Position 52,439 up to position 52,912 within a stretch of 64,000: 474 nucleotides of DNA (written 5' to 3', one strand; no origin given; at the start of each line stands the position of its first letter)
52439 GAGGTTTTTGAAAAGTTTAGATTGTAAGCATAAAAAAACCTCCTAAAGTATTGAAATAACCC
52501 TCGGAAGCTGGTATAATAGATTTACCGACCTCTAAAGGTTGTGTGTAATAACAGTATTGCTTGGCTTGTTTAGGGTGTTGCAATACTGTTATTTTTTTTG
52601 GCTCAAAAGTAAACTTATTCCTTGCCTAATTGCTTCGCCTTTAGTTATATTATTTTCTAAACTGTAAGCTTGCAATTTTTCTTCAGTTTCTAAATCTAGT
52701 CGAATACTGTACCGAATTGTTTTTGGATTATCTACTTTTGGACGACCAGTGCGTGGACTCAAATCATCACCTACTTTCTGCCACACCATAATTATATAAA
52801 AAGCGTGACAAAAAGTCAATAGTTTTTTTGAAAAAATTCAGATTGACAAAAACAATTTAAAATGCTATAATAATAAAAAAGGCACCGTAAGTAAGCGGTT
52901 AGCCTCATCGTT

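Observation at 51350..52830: AT-rich island of three tandem promoter/RHH-gene/convergent-sRNA modules ending in an orphan 108-aa gene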

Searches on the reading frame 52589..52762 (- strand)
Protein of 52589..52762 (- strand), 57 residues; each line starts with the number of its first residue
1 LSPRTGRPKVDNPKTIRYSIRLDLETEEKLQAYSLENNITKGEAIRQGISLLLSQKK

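Call 7: search_protein_families(library=pfam, proteins=[window:52589-52762:-], max_evalue=1)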
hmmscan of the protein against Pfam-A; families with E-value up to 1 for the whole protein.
window:52589-52762:- (57 aa): 4 families
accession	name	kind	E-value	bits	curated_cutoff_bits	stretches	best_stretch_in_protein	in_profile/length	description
PF12651.13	RHH_3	-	0.011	16.1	21.6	1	17-53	4-40/44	Ribbon-helix-helix domain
PF19807.5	DUF6290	-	0.029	15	27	1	19-47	5-33/72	Family of unknown function (DUF6290)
PF01402.27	RHH_1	-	0.075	13.5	20.5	1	19-53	3-37/39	Ribbon-helix-helix protein, copG family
PF14384.12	BrnA_antitoxin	-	0.2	12.5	26.1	1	5-32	24-51/68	BrnA antitoxin of type II toxin-antitoxin system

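Call 21: find_encoding_contigs(protein=window:52589-52762:-, flank=5000, max_places=10)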
Protein window:52589-52762:- (57 aa): no gene with exactly this product is on record in the collection.

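Call 58: search_dna_similar(query=window:52592-52762:-, collection=phages, mode=protein, max_evalue=0.1, max_rows=15)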
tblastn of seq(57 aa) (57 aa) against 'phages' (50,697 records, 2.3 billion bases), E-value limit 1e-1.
Records with a match: 58; places in all: 60; records where one place covers at least 80% of the query: 44.
Best place of each record, by identity: <60% 58.
By first word of the organism name: Streptococcus 45; Clostridium 4; Clostridioides 2; Bacteriophage 2; Fusobacterium 2; Sulfolobus 2; Peptoclostridium 1.
By host as written in the record: - 3; Streptococcus suis 8067 2; Clostridium difficile 2; Clostridium difficile strain CD105HE1 ribotype 076 2; Sulfolobus islandicus 2; Clostridioides sp. ES-S-0107-01 1; Streptococcus dysgalactiae ATCC_27957 1; Streptococcus equi Sz105 1; and 44 more.
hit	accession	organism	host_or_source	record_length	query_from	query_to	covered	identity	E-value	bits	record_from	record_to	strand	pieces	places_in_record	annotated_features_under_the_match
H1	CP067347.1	Clostridioides phage ES-S-0107-01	Clostridioides sp. ES-S-0107-01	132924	1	55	96%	55.4%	6e-11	60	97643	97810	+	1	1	record has no annotation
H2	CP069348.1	Clostridioides phage pCD1602_4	water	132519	1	56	98%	51.8%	4e-11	61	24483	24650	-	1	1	record has no annotation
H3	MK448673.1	Streptococcus phage Javan119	Streptococcus dysgalactiae ATCC_27957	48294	1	56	98%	46.4%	2e-8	53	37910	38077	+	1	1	hypothetical protein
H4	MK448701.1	Streptococcus phage Javan197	Streptococcus equi Sz105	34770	1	57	100%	45.6%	2e-9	56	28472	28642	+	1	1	hypothetical protein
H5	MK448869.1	Streptococcus phage Javan190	Streptococcus equi ERR066392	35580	1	57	100%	45.6%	2e-9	56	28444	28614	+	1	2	hypothetical protein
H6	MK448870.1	Streptococcus phage Javan192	Streptococcus equi ERR066396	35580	1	57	100%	45.6%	2e-9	56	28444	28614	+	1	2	hypothetical protein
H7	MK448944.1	Streptococcus phage Javan452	Streptococcus pyogenes ERR111845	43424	1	57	100%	45.6%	2e-9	56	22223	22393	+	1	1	hypothetical protein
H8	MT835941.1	Bacteriophage sp.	human fecal samples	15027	1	49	86%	51.0%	3e-8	52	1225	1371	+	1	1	record has no annotation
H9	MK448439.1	Streptococcus satellite phage Javan337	Streptococcus mitis SK608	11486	1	56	98%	43.9%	8e-4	40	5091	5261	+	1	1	hypothetical protein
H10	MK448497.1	Streptococcus satellite phage Javan437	Streptococcus pseudopneumoniae IS7493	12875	1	56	98%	43.9%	8e-4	40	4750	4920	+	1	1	hypothetical protein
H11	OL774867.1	Streptococcus phage MismyG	Streptococcus mitis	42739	1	57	100%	42.1%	5e-8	52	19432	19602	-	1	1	transcriptional regulator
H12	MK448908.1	Streptococcus phage Javan326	Streptococcus mitis P-44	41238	1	57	100%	42.1%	6e-8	52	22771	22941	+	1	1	hypothetical protein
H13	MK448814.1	Streptococcus phage Javan583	Streptococcus suis S95G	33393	1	53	93%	43.4%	3e-8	52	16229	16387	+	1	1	hypothetical protein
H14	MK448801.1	Streptococcus phage Javan549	Streptococcus suis 8067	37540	1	53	93%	43.4%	4e-8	52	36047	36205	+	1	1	hypothetical protein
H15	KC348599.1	Streptococcus phage phi30c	Streptococcus suis 8067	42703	1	53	93%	43.4%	4e-8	52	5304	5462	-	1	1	hypothetical protein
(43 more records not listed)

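Call 59: search_dna_similar(query=window:52592-52762:-, collection=plasmids, mode=protein, max_evalue=0.1, max_rows=15)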
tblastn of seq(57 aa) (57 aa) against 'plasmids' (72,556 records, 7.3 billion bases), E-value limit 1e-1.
Records with a match: 31; places in all: 35; records where one place covers at least 80% of the query: 30.
Best place of each record, by identity: <60% 31.
By first word of the organism name: Geobacillus 16; Parageobacillus 6; Clostridioides 3; Clostridium 3; [Bacillus] 1; Anoxybacillus 1; Streptococcus 1.
By predicted mobility (MOB-suite, as given by PLSDB): non-mobilizable 19; conjugative 12.
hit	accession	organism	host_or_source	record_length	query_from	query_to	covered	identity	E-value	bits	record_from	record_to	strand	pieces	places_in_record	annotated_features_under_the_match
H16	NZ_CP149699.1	Clostridioides difficile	Dog,single cell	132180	1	56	98%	51.8%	3e-11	62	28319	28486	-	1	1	hypothetical protein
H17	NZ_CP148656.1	Clostridium perfringens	Homo sapiens,single cell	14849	4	57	95%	44.4%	2e-6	49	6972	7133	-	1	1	CopG family transcriptional regulator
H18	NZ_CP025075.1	[Bacillus] caldolyticus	agar plate,agar plate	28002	6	52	82%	48.9%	2e-4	44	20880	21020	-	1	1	ribbon-helix-helix protein, CopG family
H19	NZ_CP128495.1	Geobacillus stearothermophilus ATCC 12980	single cell,corn spoilage sample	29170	6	52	82%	48.9%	2e-4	44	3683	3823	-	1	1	ribbon-helix-helix protein, CopG family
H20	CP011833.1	Geobacillus sp. 12AMOR1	-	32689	6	52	82%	46.8%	4e-4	42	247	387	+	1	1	Ribbon-helix-helix protein, copG family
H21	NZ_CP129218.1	Geobacillus zalihae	cell culture,compost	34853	6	52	82%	46.8%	4e-4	42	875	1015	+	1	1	DUF6290 family protein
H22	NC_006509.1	Geobacillus kaustophilus HTA426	isolated from the deepest Ocean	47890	6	52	82%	46.8%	4e-4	42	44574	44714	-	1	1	DUF6290 family protein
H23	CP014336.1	Geobacillus thermoleovorans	Single cell,soil near hot water effluent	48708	6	52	82%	46.8%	4e-4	42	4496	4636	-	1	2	CopG family transcriptional regulator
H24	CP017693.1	Geobacillus lituanicus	single cell,high-temperature oilfield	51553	6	52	82%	46.8%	4e-4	42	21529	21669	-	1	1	hypothetical protein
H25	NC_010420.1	Geobacillus stearothermophilus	geothermal site near the Baltic Sea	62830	6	52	82%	46.8%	4e-4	42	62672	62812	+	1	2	DUF6290 family protein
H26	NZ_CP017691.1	Geobacillus thermodenitrificans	single cell,hot spring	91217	6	52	82%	46.8%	4e-4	42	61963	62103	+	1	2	DUF6290 family protein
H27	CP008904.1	Geobacillus sp. LC300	-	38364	6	52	82%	46.8%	4e-4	42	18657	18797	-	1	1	none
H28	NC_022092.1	Geobacillus genomosp. 3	-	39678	6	52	82%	46.8%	2e-3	40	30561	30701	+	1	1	ribbon-helix-helix protein, CopG family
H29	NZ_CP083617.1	Clostridioides difficile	-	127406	1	49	86%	44.9%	1e-4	44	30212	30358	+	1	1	hypothetical protein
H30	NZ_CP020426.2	Clostridioides difficile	ATCC strain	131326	1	49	86%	44.9%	1e-4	44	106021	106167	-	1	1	hypothetical protein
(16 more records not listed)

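Call 60: get_annotated_region(hit=H16, flank=2500)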
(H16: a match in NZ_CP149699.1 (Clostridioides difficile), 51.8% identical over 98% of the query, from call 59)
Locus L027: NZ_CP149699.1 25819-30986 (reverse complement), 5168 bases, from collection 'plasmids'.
description: Clostridioides difficile strain Z1322PCD0028 plasmid pZ1322PCD0028-2, complete sequence
organism: Clostridioides difficile (NCBI taxid 1496)
taxonomy: Bacteria; Bacillota; Clostridia; Peptostreptococcales; Peptostreptococcaceae; Clostridioides; Clostridioides difficile
host: -; source: Dog,single cell; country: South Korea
typing (MOB-suite, as given by PLSDB): non-mobilizable
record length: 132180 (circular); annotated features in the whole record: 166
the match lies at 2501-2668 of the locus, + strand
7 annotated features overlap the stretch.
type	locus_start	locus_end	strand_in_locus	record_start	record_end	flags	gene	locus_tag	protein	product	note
CDS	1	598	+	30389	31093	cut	-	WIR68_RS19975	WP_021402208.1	LytTR family DNA-binding domain-containing protein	-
CDS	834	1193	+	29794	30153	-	-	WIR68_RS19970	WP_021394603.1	hypothetical protein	-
CDS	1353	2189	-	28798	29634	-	-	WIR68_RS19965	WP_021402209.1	helix-turn-helix domain-containing protein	-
CDS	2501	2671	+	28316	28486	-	-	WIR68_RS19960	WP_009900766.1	hypothetical protein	-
CDS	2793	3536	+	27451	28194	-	-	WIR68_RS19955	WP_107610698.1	BRO family protein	-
CDS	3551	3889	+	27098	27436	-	-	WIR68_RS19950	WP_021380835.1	hypothetical protein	-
CDS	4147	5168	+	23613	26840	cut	-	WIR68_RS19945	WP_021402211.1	DNA methyltransferase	-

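Call 61: get_annotated_region(hit=H4, flank=2500)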
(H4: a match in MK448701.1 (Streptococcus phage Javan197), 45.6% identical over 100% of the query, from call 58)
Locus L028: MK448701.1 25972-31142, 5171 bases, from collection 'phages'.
description: Streptococcus phage Javan197, complete genome.
organism: Streptococcus phage Javan197 (NCBI taxid 2548042)
taxonomy: Viruses; Duplodnaviria; Heunggongvirae; Uroviricota; Caudoviricetes
host: Streptococcus equi Sz105; source: -; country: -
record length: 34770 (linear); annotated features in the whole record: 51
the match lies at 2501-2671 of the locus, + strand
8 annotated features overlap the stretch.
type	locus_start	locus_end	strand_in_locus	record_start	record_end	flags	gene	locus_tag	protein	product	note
CDS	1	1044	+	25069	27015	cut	-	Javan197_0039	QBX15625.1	endopeptidase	-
CDS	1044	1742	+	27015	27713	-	-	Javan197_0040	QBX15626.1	hyaluronate lyase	-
CDS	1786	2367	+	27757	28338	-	-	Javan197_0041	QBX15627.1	hypothetical protein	-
CDS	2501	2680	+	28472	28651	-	-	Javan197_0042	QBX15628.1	hypothetical protein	-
CDS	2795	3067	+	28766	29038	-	-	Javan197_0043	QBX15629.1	hypothetical protein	-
CDS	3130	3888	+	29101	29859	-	-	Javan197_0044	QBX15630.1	putative antirepressor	-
CDS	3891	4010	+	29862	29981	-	-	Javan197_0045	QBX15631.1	hypothetical protein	-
CDS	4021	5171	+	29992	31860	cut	-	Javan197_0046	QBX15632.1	hyaluronidase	-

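Call 68: find_related_loci(query=window:52592-52762:-, collection=viral_contigs, flank=2500)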
Query seq(57 aa) (57 aa) in viral_contigs; peptide patterns used: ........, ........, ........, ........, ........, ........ (x = any residue, [..] = any of these).
600 stretches matched a pattern (row limit reached: there are more); 503 encode a relative of the query (tblastn E <= 1e-3); the best 80 are kept; 80 distinct loci.
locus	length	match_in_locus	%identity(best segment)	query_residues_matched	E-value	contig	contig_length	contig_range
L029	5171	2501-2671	75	1-57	3e-26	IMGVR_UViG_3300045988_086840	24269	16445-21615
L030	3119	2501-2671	74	1-57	1e-24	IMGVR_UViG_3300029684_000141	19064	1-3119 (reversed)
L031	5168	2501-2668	73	1-56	2e-24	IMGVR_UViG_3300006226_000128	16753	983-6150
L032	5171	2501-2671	74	1-57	6e-24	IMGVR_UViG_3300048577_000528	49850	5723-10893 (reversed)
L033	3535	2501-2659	75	1-53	8e-24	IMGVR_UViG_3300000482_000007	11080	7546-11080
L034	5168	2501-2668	71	1-56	2e-23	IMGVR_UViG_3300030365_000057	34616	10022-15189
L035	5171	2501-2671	67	1-57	2e-23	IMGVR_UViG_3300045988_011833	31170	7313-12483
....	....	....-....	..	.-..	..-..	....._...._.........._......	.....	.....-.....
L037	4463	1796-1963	73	1-56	4e-23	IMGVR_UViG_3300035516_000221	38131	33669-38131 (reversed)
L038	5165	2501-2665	71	1-55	5e-23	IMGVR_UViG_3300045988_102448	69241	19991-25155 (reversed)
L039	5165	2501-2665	71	1-55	5e-23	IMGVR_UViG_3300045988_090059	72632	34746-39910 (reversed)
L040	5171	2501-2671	68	1-57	1e-22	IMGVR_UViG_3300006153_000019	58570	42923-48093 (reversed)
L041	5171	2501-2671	65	1-57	1e-21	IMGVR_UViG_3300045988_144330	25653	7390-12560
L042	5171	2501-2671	65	1-57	1e-21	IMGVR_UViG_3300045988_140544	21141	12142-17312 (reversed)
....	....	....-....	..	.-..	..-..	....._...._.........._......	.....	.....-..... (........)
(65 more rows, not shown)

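Call 99: search_protein_families(library=padloc, proteins=[window:52589-52762:-], max_evalue=0.1)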
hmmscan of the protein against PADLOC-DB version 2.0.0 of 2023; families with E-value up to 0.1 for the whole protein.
window:52589-52762:- (57 aa): 0 families

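Call 100: search_solved_structures(query=window:52592-52762:-, max_evalue=10)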
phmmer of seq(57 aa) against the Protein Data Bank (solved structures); distinct sequences matched with E-value up to 10: 1.
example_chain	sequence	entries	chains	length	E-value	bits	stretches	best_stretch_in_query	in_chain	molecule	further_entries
6noy_G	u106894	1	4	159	1.1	13.3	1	10-45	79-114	Maintenance of carboxysome positioning B protein, Mcsb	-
